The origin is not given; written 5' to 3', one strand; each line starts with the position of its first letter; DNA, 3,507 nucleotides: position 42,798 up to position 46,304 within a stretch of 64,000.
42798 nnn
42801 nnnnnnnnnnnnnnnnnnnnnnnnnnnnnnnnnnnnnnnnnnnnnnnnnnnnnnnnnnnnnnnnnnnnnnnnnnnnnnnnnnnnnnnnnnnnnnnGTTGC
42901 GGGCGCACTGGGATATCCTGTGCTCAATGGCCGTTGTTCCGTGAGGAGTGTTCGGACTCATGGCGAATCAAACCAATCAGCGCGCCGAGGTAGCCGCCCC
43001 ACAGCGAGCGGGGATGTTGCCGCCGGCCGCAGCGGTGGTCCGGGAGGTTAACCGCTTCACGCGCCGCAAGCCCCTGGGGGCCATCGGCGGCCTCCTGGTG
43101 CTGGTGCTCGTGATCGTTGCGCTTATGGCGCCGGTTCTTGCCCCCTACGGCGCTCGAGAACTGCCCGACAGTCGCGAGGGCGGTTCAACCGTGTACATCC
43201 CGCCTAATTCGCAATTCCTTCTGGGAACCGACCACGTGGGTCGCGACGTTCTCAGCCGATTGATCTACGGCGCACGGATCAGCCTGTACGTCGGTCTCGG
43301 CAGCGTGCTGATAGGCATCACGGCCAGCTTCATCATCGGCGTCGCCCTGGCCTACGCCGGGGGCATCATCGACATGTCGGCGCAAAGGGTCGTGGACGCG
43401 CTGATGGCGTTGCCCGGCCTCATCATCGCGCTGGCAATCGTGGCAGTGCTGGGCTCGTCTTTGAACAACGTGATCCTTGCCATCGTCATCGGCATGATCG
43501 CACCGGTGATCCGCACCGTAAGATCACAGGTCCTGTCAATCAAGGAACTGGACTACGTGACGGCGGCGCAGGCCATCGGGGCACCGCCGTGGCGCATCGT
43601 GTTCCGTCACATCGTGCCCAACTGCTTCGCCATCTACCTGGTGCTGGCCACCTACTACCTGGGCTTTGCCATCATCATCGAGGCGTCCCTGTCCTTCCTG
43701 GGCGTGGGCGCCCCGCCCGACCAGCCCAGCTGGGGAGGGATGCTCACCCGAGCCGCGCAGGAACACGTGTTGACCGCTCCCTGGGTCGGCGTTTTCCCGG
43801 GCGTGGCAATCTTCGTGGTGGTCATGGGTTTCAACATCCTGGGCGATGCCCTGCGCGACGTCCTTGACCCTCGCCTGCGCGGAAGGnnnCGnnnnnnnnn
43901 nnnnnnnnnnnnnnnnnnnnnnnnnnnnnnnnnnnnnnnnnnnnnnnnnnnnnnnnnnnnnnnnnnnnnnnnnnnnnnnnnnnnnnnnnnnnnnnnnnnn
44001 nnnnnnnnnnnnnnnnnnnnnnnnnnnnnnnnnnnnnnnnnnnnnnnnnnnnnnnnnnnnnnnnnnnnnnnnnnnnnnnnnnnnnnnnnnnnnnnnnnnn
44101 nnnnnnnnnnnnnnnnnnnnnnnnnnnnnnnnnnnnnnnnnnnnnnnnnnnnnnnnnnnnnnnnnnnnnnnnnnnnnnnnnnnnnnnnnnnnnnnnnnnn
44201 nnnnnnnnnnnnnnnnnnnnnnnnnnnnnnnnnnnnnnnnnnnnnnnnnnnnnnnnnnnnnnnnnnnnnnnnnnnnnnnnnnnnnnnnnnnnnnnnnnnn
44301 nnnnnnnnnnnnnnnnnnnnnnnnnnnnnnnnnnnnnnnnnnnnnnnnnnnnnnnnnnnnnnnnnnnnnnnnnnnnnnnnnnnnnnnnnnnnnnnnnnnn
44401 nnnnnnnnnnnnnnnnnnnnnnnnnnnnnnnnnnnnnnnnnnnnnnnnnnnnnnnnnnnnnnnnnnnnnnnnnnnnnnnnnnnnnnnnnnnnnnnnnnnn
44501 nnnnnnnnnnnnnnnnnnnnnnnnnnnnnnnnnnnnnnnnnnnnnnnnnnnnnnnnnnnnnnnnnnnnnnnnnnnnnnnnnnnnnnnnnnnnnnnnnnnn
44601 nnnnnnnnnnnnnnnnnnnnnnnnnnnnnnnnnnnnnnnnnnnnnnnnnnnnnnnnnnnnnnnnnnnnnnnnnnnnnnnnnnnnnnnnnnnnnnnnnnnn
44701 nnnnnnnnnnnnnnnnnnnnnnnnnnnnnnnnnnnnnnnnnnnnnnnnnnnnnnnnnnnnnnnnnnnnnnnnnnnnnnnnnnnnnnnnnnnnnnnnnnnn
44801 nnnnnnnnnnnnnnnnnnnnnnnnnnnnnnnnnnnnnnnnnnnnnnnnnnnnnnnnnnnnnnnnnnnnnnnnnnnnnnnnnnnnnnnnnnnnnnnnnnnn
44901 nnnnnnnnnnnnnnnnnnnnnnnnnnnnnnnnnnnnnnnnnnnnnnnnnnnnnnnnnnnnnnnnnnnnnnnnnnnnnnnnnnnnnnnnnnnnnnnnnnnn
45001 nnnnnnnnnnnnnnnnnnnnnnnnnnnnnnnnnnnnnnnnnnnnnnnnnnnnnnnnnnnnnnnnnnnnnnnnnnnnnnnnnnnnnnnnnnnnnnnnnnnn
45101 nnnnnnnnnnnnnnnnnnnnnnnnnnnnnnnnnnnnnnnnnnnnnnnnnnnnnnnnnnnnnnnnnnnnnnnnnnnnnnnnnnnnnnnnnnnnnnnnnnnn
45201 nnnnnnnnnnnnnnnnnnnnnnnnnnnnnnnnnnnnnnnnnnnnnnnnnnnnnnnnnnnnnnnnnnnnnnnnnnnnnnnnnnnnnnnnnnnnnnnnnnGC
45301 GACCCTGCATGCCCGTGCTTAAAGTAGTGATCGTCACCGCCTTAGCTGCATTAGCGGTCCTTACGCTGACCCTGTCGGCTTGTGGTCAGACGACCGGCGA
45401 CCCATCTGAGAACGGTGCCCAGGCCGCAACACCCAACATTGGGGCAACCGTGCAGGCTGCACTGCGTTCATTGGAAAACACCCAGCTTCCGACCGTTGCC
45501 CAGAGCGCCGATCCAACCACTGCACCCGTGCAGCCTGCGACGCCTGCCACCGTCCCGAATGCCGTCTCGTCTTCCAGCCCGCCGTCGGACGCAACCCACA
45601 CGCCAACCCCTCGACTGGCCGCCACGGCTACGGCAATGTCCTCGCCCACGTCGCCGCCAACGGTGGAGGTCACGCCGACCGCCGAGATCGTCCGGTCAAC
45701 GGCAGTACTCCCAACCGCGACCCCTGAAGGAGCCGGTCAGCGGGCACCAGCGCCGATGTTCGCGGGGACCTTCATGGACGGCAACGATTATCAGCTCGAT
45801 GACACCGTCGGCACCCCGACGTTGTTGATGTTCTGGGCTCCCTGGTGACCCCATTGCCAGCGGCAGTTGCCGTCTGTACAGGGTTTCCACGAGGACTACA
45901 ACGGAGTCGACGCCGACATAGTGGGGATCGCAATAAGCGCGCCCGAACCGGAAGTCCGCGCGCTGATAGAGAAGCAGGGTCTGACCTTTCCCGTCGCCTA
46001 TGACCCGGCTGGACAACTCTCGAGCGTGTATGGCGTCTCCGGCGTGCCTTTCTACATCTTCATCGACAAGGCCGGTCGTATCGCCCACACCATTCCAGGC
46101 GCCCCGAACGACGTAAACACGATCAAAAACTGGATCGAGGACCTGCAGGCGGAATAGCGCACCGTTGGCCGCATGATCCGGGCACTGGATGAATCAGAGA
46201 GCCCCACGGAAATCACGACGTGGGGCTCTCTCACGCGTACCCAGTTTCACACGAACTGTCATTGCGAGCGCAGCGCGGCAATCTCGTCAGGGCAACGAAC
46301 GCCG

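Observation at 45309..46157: TlpA/ResA-like thioredoxin lipoprotein reads W-[TGA]-P-H-C: Sec in the CxxC active site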

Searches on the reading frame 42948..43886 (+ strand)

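Call 47: search_protein_families(library=pfam, proteins=[window:42948-43886:+], max_evalue=0.00001)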
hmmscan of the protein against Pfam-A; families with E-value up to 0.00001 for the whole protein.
window:42948-43886:+ (313 aa): 1 family
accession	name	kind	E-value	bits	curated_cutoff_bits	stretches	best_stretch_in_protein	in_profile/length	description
PF00528.27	BPD_transp_1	-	4.6e-28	98.6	26.4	1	128-311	2-183/184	Binding-protein-dependent transport system inner membrane component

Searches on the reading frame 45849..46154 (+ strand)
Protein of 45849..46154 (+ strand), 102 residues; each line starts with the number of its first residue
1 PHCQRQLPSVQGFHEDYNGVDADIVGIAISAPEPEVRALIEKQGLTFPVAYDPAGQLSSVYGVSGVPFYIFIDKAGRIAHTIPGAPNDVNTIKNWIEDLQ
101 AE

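Call 51: search_protein_representatives(protein=window:45849-46154:+)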
Query: 102 residues. Proteins with E-value up to 0.001 (for the whole library): 4496; up to 1e-10: 53; up to 1e-30: 1. The best 150 are listed.
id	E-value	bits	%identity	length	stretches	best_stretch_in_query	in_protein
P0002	1.3e-57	208.4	99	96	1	7-102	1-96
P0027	2.3e-20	88.7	29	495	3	1-87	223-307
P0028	5.0e-20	87.7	30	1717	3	3-80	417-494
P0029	6.0e-20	87.4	55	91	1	11-99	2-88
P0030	5.1e-19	84.4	24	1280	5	3-91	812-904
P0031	9.2e-19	83.6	49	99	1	7-99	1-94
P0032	4.3e-17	78.2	31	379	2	3-83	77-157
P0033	3.3e-16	75.4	31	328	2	3-87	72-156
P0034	2.2e-15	72.7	42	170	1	1-99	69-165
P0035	1.3e-14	70.2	30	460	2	3-81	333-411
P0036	1.5e-14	70.1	34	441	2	1-73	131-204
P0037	2.4e-14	69.4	39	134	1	2-102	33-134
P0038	5.7e-14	68.2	32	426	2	3-85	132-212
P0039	3.0e-13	65.9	45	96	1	7-100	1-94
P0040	3.3e-13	65.8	24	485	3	2-79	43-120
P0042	6.1e-13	64.9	39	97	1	8-102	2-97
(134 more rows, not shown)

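Call 53: find_encoding_contigs(protein=P0031, flank=4000, max_places=2)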
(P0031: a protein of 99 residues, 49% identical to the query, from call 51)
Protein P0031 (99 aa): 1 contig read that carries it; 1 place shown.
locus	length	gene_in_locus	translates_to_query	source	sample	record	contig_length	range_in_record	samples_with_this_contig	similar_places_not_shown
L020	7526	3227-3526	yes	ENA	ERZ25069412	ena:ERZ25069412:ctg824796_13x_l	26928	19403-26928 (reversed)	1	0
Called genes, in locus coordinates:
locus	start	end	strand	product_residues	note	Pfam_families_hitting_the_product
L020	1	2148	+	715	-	?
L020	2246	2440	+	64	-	-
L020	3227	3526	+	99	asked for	PF00578:AhpC-TSA (weak)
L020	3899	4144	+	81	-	-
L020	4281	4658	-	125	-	-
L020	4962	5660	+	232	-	PF26468:GIY_YIG_3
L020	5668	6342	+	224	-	PF21818:DUF6884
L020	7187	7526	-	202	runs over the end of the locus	-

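Call 54: find_encoding_contigs(protein=P0039, flank=4000, max_places=2)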
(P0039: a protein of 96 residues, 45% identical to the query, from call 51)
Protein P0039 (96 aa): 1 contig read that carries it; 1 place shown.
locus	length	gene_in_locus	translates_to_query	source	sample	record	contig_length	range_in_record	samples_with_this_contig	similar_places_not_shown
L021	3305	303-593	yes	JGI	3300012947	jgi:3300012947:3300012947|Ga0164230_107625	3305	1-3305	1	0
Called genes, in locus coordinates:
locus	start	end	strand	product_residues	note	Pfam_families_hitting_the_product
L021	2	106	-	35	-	?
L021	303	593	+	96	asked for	-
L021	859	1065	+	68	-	-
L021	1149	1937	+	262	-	PF08980:DUF1883, PF01582:TIR, PF13676:TIR_2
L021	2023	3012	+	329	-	PF12358:DUF3644, PF18740:EC042_2821 (weak)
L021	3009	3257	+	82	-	-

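Call 57: find_encoding_contigs(protein=P0042, flank=4000, max_places=2)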
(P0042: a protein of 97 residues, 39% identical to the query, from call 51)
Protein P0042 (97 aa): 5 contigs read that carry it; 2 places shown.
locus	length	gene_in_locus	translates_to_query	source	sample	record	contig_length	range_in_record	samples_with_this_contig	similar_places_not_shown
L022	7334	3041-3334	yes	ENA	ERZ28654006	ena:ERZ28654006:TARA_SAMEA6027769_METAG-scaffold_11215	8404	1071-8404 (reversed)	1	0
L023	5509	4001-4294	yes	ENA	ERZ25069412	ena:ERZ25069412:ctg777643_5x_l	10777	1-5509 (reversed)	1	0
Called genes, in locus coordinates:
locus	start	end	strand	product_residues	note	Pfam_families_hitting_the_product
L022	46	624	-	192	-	PF05685:Uma2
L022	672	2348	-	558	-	PF01642:MM_CoA_mutase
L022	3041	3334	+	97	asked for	PF00578:AhpC-TSA, PF08534:Redoxin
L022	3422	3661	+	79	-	-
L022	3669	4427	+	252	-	PF13489:Methyltransf_23, PF13847:Methyltransf_31 (weak), PF08241:Methyltransf_11, PF08242:Methyltransf_12, PF13649:Methyltransf_25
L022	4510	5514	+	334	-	PF01575:MaoC_dehydratas (faint), PF13452:FAS1_DH_region (faint)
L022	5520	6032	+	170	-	PF04073:tRNA_edit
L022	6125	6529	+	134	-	-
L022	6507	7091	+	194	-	-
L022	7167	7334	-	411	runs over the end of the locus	?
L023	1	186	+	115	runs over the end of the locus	PF00679:EFG_C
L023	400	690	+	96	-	-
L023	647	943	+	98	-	PF13242:Hydrolase_like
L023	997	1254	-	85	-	PF05685:Uma2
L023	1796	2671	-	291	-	PF01642:MM_CoA_mutase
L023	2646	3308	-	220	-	PF01642:MM_CoA_mutase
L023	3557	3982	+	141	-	-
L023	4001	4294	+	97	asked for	PF00578:AhpC-TSA, PF08534:Redoxin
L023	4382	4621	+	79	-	-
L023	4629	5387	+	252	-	PF13489:Methyltransf_23, PF13847:Methyltransf_31 (weak), PF08241:Methyltransf_11, PF08242:Methyltransf_12, PF13649:Methyltransf_25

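Call 58: find_encoding_contigs(protein=P0029, flank=4000, max_places=2)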
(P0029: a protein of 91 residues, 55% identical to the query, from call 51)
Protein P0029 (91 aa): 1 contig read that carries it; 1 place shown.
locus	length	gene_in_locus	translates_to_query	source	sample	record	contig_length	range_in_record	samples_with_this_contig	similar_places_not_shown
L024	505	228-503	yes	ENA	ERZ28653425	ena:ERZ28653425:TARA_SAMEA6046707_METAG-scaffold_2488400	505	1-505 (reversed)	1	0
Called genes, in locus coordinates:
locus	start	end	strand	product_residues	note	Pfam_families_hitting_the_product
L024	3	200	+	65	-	?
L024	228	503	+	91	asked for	?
